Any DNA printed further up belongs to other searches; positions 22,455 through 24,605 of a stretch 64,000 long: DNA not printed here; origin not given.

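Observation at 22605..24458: Single polypeptide combining an intact patatin phospholipase catalytic set with a TIR domain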

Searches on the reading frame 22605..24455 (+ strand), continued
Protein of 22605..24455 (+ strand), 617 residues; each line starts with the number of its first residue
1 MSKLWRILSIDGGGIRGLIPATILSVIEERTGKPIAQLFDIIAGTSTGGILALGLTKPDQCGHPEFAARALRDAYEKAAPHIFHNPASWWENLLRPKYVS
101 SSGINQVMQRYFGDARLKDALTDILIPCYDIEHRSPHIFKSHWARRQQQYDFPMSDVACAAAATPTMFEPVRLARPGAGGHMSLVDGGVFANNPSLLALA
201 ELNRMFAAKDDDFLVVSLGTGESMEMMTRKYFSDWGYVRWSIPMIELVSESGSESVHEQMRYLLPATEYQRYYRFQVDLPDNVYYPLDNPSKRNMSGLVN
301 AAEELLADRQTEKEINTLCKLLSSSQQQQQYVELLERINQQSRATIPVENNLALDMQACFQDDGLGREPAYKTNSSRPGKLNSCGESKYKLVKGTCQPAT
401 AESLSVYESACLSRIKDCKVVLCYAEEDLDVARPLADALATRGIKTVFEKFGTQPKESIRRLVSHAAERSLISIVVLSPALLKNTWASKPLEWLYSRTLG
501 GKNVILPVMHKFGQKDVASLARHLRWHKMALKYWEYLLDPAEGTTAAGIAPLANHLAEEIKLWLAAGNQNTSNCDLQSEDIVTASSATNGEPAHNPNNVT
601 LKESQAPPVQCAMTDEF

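Call 23: find_encoding_contigs(protein=P0008, flank=10000, max_places=2)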
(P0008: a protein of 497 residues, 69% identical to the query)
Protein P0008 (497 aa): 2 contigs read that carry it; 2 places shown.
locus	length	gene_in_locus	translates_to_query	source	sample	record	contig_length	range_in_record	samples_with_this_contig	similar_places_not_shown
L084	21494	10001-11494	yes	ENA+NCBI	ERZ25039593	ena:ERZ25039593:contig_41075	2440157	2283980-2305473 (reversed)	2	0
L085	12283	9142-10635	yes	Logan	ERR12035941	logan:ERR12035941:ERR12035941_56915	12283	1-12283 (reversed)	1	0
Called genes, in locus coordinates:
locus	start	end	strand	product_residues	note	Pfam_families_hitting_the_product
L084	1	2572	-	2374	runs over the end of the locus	-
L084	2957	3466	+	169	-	-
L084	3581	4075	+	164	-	-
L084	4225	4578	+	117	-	-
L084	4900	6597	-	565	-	-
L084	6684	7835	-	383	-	PF00248:Aldo_ket_red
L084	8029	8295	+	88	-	PF02148:zf-UBP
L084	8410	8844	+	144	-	-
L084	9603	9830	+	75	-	-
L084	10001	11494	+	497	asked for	PF01734:Patatin, PF13676:TIR_2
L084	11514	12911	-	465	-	-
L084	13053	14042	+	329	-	PF17874:TPR_MalT (weak), PF00515:TPR_1 (faint), PF07719:TPR_2 (faint), PF13374:TPR_10 (faint), PF13424:TPR_12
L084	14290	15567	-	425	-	PF09594:GT87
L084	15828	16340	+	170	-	-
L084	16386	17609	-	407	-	PF00266:Aminotran_5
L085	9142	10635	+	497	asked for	PF01734:Patatin, PF13676:TIR_2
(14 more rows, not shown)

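Call 24: find_encoding_contigs(protein=P0016, flank=10000, max_places=2)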
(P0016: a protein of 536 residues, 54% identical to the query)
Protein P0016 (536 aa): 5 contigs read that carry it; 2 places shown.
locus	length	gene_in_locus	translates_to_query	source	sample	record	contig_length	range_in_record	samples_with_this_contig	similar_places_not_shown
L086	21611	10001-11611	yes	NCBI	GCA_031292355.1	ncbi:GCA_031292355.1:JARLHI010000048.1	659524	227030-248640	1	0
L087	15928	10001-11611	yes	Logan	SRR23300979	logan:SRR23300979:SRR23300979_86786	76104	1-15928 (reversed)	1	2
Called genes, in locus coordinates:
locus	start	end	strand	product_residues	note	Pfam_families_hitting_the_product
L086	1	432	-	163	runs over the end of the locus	PF02082:Rrf2, PF03444:WHD_HrcA (weak)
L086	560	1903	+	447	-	PF01266:DAO (faint), PF07992:Pyr_redox_2 (faint), PF12831:FAD_oxidored (weak), PF01593:Amino_oxidase, PF13450:NAD_binding_8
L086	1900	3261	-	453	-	-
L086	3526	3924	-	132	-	-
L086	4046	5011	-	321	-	PF12146:Hydrolase_4, PF00561:Abhydrolase_1, PF12697:Abhydrolase_6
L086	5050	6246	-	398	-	-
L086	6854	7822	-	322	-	-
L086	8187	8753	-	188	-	PF14317:YcxB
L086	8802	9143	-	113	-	PF13488:Gly-zipper_Omp (faint)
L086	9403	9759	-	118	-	PF14112:DUF4284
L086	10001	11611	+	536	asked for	PF01734:Patatin, PF13676:TIR_2 (weak)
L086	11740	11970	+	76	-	-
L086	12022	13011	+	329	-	PF12146:Hydrolase_4, PF00561:Abhydrolase_1, PF12697:Abhydrolase_6 (weak), PF00326:Peptidase_S9 (weak)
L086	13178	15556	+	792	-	PF14903:WG_beta_rep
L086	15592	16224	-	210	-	PF01872:RibD_C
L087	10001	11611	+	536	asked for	PF01734:Patatin, PF13676:TIR_2 (weak)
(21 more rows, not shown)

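Call 25: find_encoding_contigs(protein=P0022, flank=10000, max_places=2)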
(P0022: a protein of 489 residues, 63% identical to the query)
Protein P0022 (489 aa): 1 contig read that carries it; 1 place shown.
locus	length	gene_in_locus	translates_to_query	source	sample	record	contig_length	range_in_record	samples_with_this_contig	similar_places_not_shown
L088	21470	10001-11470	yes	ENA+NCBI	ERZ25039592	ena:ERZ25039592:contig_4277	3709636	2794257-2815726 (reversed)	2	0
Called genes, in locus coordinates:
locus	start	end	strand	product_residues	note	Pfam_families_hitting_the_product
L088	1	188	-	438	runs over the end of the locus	PF27429:LB_356 (faint)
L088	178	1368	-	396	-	-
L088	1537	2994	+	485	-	PF03629:SASA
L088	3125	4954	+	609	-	PF00989:PAS, PF08448:PAS_4, PF08447:PAS_3, PF13426:PAS_9, PF00512:HisKA, PF02518:HATPase_c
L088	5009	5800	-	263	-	-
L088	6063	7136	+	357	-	PF00850:Hist_deacetyl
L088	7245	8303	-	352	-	PF07719:TPR_2 (faint)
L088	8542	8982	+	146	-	PF00582:Usp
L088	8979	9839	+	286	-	PF00248:Aldo_ket_red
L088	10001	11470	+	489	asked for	PF01734:Patatin, PF01582:TIR (weak), PF13676:TIR_2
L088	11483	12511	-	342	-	PF13442:Cytochrome_CBB3 (weak), PF00034:Cytochrom_C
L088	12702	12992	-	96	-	-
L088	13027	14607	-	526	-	-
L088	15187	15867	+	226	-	PF00355:Rieske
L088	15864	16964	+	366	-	PF00033:Cytochrome_B, PF13631:Cytochrom_B_N_2, PF00032:Cytochrom_B_C (weak)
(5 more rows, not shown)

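Call 39: search_protein_families(library=pfam, alignment_id=A2, max_evalue=0.001)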
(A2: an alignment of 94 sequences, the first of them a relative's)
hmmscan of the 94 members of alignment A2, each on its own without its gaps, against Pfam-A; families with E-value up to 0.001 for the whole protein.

A. member 1, L004:11042-11650:+ (203 aa): 0 families

B. families by the number of members that match (of 94 scanned): 80 families (the first 25 are shown)
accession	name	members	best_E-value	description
PF02771.21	Acyl-CoA_dh_N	6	2.5e-40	Acyl-CoA dehydrogenase, N-terminal domain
PF00441.29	Acyl-CoA_dh_1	6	2.8e-33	Acyl-CoA dehydrogenase, C-terminal domain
PF02770.24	Acyl-CoA_dh_M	6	3.9e-25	Acyl-CoA dehydrogenase, middle domain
PF08028.16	Acyl-CoA_dh_2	6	9.3e-13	Acyl-CoA dehydrogenase, C-terminal domain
PF00515.34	TPR_1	4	3.5e-48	Tetratricopeptide repeat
PF01757.29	Acyl_transf_3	4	9.6e-46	Acyltransferase domain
PF07719.23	TPR_2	4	3.7e-33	Tetratricopeptide repeat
PF13424.12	TPR_12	4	2e-23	Tetratricopeptide repeat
PF13431.12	TPR_17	4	1.6e-21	Tetratricopeptide repeat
PF07693.20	KAP_NTPase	3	6.9e-46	KAP family P-loop domain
PF13181.12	TPR_8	3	5e-32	Tetratricopeptide repeat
PF13414.12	TPR_11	3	8.3e-31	TPR repeat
PF13432.12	TPR_16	3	4.7e-19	Tetratricopeptide repeat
PF25575.1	TPR_BSK1_C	3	1.9e-14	Serine/threonine-protein kinase BSK1-like, TPR repeats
PF13371.12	TPR_9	3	4.8e-14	Tetratricopeptide repeat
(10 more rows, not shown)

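Call 41: predict_structure(alignment_id=A1)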
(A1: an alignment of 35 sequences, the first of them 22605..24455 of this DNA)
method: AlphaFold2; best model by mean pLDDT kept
length: 617 residues; sequences in the alignment: 35
mean_pLDDT: 72.1   pTM: 0.70
mean pLDDT of the five models: 72.1, 71.6, 70.7, 70.4, 68.5
residues with pLDDT >= 90: 189; 70-90: 205; 50-70: 83; < 50: 140
segments of 3 or more residues with pLDDT < 50: 223-252, 350-409, 569-617
pLDDT, mean of each block of 10 residues (from residue 1): 90 86 97 97 93 97 97 93 71 68 90 96 93 83 88 96 80 83 78 78 80 89 45 42 36 66 80 83 60 88 93 96 91 81 66 39 33 34 32 31 43 68 91 96 91 58 66 87 68 71 80 80 72 75 86 91 65 29 28 32 32 29
secondary structure, 60 per line:
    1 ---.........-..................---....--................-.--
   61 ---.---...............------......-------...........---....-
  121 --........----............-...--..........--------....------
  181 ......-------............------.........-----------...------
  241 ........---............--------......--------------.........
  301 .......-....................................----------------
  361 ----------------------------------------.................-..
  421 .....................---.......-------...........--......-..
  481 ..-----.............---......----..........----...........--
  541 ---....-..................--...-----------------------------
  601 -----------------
elements in order: E4-12 H14-31 H35-38 E41-46 H47-56 H68-82 H89-94 H102-112 E123-130 E135-140 H141-146 H154-162 E171-174 E181-186 H194-205 E212-220 H241-248 H252-263 E272-277 H292-307 H309-344 H401-417 E419-425 H426-441 E445-451 H459-469 E472-477 H479-482 H488-500 E504-509 H514-523 H528-538 H549-566

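Call 45: fold_search(model_id=the predicted structure, library=pdb)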
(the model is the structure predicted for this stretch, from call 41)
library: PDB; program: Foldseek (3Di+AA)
matches with E <= 10: 1681; with E <= 0.001: 49
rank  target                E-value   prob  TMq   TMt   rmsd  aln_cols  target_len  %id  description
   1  1oxw_C                2.4e-21  1.00  0.45  0.73   4.5       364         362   29  The Crystal Structure of SeMet Patatin (released 2003-05-27)
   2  1oxw_A                5.3e-21  1.00  0.45  0.74   4.5       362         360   29  The Crystal Structure of SeMet Patatin (released 2003-05-27)
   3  1oxw_B                8.5e-21  1.00  0.44  0.74   4.6       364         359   28  The Crystal Structure of SeMet Patatin (released 2003-05-27)
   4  4pkb                  1.1e-20  1.00  0.46  0.77   3.9       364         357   29  CRYSTAL STRUCTURE OF PATATIN-17 COMPLEXED WITH METHYL ARACHIDONYL FLUOROPHOSPHONATE (MAFP) (released 2014-10-01)
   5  4pka                  5.0e-20  1.00  0.45  0.76   4.0       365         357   29  Crystal structure of patatin aged with diisopropylphosphorofluoridate (released 2014-10-01)
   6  9kej_A                5.4e-17  1.00  0.43  0.75   4.1       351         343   25  Cryo-EM structure of AbCapV S58A filament bound with 3'3'-cGAMP (released 2025-11-12)
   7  8zr9_A                1.1e-16  1.00  0.42  0.73   4.6       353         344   26  Cryo-EM structure of AbCapV filemant bound with 3',3'-cGAMP (released 2025-11-19)
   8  9kh6_A                1.3e-16  1.00  0.42  0.73   4.5       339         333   26  cryo-EM structure of lipase/ligand/substrate complex (released 2026-03-04)
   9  9jek_D                1.6e-15  1.00  0.41  0.70   4.6       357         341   26  Cryo-EM structure of AbCapV tetramer, intermediate form (released 2025-11-19)
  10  9kh7_A                4.5e-15  1.00  0.39  0.78   4.5       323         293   25  cryo-EM structure of lipase/ligand complex (released 2025-11-12)
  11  9ion_B                9.0e-15  1.00  0.39  0.77   4.5       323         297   21  Cryo-EM structure of cUA bound CapE filament (released 2025-05-21)
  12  9ion_C                1.1e-14  1.00  0.40  0.78   4.5       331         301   20  Cryo-EM structure of cUA bound CapE filament (released 2025-05-21)
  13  9ion_D                1.2e-14  1.00  0.38  0.73   4.9       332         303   20  Cryo-EM structure of cUA bound CapE filament (released 2025-05-21)
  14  9iom                  1.5e-14  1.00  0.38  0.73   4.5       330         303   21  CapE apo form (released 2025-05-21)
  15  9iop_C                1.5e-14  1.00  0.39  0.76   4.6       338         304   19  Cryo-EM structure of cUA and MAFP bound CapE filament (released 2025-05-21)
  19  3h16_B                4.4e-06  1.00  0.18  0.73   3.6       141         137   27  Crystal structure of a bacteria TIR domain, PdTIR from Paracoccus denitrificans (released 2009-06-16)
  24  3h16_D                1.4e-05  1.00  0.18  0.76   3.2       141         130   27  Crystal structure of a bacteria TIR domain, PdTIR from Paracoccus denitrificans (released 2009-06-16)
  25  7uwg_A                1.4e-05  1.00  0.18  0.74   3.9       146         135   25  The crystal structure of the TIR domain-containing protein from Acinetobacter baumannii (AbTir) (released 2022-09-07)
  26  7uxr_A                1.5e-05  1.00  0.19  0.73   3.3       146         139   25  Crystal structure of the BtTir TIR domain (released 2022-09-07)
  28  7uxr_B                1.9e-05  1.00  0.19  0.74   3.1       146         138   23  Crystal structure of the BtTir TIR domain (released 2022-09-07)
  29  3h16_C                2.4e-05  1.00  0.18  0.77   3.2       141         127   28  Crystal structure of a bacteria TIR domain, PdTIR from Paracoccus denitrificans (released 2009-06-16)
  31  7uwg_C                3.2e-05  1.00  0.19  0.77   3.0       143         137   27  The crystal structure of the TIR domain-containing protein from Acinetobacter baumannii (AbTir) (released 2022-09-07)
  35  3h16_A                6.7e-05  1.00  0.19  0.76   4.5       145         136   26  Crystal structure of a bacteria TIR domain, PdTIR from Paracoccus denitrificans (released 2009-06-16)
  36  8g83_B                7.5e-05  1.00  0.19  0.73   3.9       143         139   26  Structure of NAD+ consuming protein Acinetobacter baumannii TIR domain (released 2023-10-11)
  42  8g83_A                1.3e-04  1.00  0.19  0.74   3.5       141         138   27  Structure of NAD+ consuming protein Acinetobacter baumannii TIR domain (released 2023-10-11)
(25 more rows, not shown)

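Call 46: list_cluster_members(proteins=[P0001, P0007, P0008, P0016, P0017, P0019, P0022, P0003, P0030, P0034])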
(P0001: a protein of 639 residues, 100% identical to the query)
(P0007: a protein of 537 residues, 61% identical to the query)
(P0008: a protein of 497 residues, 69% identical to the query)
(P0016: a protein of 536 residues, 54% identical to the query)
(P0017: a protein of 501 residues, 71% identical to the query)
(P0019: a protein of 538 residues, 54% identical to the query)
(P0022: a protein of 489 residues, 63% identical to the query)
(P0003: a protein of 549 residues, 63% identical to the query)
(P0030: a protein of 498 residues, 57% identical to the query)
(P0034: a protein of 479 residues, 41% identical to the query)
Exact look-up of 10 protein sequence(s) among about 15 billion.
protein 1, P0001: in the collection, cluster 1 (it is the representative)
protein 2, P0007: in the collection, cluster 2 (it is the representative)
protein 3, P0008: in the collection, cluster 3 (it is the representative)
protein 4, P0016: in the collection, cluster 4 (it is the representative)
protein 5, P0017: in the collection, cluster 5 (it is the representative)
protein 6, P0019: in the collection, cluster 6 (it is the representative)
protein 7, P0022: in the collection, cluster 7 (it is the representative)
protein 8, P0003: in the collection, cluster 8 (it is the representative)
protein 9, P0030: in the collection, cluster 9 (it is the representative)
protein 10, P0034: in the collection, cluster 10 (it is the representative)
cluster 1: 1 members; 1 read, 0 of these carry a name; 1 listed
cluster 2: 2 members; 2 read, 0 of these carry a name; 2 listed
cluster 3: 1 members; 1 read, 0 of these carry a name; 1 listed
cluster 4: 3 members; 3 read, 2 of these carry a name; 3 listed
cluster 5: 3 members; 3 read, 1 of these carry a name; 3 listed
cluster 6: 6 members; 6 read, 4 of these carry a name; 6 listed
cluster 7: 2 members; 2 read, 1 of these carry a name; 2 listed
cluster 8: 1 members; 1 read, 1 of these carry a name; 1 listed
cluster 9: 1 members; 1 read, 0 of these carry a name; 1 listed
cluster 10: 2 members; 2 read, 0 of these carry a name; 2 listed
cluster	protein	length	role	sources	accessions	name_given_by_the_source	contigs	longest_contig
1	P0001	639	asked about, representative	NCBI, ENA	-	-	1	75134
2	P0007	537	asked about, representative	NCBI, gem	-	-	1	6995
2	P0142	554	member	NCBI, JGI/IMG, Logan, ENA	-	-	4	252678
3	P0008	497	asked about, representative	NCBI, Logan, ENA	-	-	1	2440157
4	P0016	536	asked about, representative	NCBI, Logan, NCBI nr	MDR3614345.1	MAG: patatin-like phospholipase family protein [Candidatus Obscuribacterales bacterium] | patatin-like phospholipase family protein [Candidatus Obscuribacterales bacterium]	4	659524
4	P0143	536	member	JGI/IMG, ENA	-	predicted acylesterase/phospholipase RssA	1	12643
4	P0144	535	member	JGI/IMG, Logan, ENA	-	-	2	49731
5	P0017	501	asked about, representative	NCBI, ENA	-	-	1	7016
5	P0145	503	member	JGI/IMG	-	predicted acylesterase/phospholipase RssA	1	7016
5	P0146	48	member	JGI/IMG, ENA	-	-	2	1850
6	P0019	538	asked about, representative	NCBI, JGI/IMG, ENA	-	predicted acylesterase/phospholipase RssA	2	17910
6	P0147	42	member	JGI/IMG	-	hypothetical protein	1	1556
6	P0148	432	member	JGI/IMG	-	hypothetical protein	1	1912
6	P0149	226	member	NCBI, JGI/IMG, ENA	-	patatin-like phospholipase/acyl hydrolase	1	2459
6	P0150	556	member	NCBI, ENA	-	-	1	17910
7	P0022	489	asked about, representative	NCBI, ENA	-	-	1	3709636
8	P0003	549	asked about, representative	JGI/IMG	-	uncharacterized protein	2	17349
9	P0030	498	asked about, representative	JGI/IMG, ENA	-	-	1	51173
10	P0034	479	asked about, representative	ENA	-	-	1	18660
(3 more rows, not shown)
